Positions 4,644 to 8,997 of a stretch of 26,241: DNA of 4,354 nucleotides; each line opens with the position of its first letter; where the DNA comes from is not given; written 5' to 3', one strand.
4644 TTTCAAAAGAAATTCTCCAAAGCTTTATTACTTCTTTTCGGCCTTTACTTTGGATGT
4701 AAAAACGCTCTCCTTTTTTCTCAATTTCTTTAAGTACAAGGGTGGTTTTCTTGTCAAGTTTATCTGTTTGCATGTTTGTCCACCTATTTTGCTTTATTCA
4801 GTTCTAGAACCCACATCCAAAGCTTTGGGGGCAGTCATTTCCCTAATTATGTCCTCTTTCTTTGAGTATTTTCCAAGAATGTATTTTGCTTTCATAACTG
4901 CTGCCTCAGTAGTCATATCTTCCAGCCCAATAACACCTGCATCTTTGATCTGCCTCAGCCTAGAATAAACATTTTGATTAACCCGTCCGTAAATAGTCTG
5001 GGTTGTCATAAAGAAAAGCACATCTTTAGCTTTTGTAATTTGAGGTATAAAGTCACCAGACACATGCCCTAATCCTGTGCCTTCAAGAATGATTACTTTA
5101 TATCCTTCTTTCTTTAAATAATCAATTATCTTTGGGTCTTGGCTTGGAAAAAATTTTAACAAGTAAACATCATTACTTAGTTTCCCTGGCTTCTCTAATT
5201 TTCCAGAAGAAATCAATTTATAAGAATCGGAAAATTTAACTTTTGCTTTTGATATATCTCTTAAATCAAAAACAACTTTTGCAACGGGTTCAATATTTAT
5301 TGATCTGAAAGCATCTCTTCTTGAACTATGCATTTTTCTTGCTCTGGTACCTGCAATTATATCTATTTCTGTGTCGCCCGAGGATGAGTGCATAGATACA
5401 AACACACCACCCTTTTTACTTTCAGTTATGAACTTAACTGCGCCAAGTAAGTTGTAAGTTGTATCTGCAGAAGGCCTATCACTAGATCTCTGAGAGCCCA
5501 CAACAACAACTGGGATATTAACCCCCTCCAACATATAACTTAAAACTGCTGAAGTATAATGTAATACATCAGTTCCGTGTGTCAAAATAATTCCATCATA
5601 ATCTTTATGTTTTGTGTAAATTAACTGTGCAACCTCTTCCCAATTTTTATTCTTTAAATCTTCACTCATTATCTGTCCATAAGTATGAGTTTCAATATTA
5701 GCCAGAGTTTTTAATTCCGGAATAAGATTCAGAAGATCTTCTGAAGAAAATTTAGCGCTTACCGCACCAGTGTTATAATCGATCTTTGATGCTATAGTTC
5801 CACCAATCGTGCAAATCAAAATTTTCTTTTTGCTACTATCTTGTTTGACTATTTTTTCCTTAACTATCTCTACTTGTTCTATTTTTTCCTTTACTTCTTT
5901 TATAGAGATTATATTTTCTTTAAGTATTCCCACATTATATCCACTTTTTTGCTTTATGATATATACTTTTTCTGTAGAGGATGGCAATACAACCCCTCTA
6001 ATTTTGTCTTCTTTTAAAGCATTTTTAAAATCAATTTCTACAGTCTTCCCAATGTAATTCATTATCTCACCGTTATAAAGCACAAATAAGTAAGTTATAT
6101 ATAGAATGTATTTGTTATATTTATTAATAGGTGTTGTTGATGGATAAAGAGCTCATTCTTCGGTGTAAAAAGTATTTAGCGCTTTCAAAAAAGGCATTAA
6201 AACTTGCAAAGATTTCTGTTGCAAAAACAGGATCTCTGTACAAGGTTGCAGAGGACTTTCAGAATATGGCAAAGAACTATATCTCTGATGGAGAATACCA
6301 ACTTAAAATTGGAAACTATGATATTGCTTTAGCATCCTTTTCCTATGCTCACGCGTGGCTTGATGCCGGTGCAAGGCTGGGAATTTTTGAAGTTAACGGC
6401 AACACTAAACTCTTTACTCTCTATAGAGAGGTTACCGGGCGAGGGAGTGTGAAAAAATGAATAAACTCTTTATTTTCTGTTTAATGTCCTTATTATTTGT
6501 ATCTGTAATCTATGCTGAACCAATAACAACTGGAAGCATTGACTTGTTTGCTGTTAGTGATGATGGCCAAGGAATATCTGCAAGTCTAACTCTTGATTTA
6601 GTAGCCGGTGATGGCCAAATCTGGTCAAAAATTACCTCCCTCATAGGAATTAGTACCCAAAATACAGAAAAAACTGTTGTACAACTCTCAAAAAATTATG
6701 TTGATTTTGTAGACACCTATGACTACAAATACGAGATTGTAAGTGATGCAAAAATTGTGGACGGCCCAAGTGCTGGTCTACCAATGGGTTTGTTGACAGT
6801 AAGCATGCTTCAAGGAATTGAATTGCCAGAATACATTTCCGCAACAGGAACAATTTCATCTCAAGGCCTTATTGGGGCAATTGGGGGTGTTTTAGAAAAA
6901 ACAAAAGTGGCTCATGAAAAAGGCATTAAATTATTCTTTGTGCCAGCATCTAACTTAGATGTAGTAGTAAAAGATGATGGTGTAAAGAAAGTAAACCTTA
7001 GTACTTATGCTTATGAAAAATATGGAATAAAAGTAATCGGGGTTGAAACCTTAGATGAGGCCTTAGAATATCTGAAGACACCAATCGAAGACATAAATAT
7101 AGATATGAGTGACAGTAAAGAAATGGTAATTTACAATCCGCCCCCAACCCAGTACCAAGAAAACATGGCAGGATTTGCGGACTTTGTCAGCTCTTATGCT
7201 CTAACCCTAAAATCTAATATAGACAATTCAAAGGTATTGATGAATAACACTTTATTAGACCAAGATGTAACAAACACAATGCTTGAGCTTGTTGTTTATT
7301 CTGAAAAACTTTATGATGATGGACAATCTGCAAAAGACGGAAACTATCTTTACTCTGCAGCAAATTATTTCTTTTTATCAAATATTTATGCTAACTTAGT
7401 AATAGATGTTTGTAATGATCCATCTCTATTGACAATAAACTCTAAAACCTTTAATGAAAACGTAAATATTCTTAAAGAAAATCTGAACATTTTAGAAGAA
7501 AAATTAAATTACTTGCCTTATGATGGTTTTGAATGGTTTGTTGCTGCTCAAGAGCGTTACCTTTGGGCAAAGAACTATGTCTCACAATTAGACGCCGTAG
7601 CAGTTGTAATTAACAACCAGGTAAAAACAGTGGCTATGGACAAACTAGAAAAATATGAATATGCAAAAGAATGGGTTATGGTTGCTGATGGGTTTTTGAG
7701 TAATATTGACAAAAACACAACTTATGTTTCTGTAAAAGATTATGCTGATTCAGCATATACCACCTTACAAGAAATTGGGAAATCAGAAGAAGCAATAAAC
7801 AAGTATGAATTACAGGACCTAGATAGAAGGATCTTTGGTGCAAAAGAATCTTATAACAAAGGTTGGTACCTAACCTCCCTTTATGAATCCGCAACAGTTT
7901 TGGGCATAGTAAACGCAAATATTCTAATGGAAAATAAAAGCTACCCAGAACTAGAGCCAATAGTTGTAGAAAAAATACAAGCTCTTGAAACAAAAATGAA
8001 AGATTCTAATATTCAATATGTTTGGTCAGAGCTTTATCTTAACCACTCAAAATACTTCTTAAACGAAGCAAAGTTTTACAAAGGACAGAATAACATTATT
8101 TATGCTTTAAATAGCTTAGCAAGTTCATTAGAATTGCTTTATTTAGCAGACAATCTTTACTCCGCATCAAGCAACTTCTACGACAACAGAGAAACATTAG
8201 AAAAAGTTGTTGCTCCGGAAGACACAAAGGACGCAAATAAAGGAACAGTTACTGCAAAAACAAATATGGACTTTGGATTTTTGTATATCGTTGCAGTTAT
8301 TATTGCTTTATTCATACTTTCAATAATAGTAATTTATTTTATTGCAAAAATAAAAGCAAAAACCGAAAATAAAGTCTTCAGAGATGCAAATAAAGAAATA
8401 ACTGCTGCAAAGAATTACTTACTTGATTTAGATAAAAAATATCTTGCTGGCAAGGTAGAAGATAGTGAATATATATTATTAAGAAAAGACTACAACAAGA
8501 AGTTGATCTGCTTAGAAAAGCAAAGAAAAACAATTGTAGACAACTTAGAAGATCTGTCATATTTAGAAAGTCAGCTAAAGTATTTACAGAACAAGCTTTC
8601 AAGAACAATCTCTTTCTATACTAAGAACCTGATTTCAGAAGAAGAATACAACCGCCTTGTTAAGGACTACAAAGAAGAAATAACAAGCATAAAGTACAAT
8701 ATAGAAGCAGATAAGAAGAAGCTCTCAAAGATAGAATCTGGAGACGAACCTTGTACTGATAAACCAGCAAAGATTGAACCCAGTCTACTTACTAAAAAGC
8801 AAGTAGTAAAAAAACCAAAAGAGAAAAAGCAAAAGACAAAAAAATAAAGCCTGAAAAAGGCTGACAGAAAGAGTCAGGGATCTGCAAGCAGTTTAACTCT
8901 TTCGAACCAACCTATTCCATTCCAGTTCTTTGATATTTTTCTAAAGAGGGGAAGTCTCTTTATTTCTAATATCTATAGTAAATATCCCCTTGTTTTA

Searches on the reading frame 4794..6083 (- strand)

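Call 7: search_protein_families(library=pfam, proteins=[window:4794-6083:-], max_evalue=0.01)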
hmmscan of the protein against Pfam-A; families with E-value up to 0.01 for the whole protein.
window:4794-6083:- (429 aa): 3 families
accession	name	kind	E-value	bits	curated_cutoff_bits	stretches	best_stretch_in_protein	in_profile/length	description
PF00710.25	Asparaginase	-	1.2e-54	185.2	22.5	1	87-270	1-180/193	Asparaginase, N-terminal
PF17763.6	Asparaginase_C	-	1.6e-23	83.3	34.6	1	305-412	1-110/114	Glutaminase/Asparaginase C-terminal domain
PF18195.6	GatD_N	-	1.5e-06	27.9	25.7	1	25-62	13-52/54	GatD N-terminal domain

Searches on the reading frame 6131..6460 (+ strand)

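Call 96: search_protein_families(library=pfam, proteins=[window:6131-6460:+], max_evalue=0.001)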
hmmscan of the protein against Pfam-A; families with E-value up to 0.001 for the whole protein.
window:6131-6460:+ (109 aa): 1 family
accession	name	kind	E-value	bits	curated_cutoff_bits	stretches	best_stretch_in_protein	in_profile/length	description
PF04010.18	DUF357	-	1.5e-23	83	29.4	1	14-86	1-73/73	Protein of unknown function (DUF357)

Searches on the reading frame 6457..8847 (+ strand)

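Call 7: search_protein_families(library=pfam, proteins=[window:6457-8847:+], max_evalue=0.01)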
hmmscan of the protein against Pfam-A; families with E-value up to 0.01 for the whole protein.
window:6457-8847:+ (796 aa): 1 family
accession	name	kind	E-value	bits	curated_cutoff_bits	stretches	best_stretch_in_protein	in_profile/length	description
PF05362.19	Lon_C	-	4.2e-10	40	21.1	1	89-168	95-174/205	Lon protease (S16) C-terminal proteolytic domain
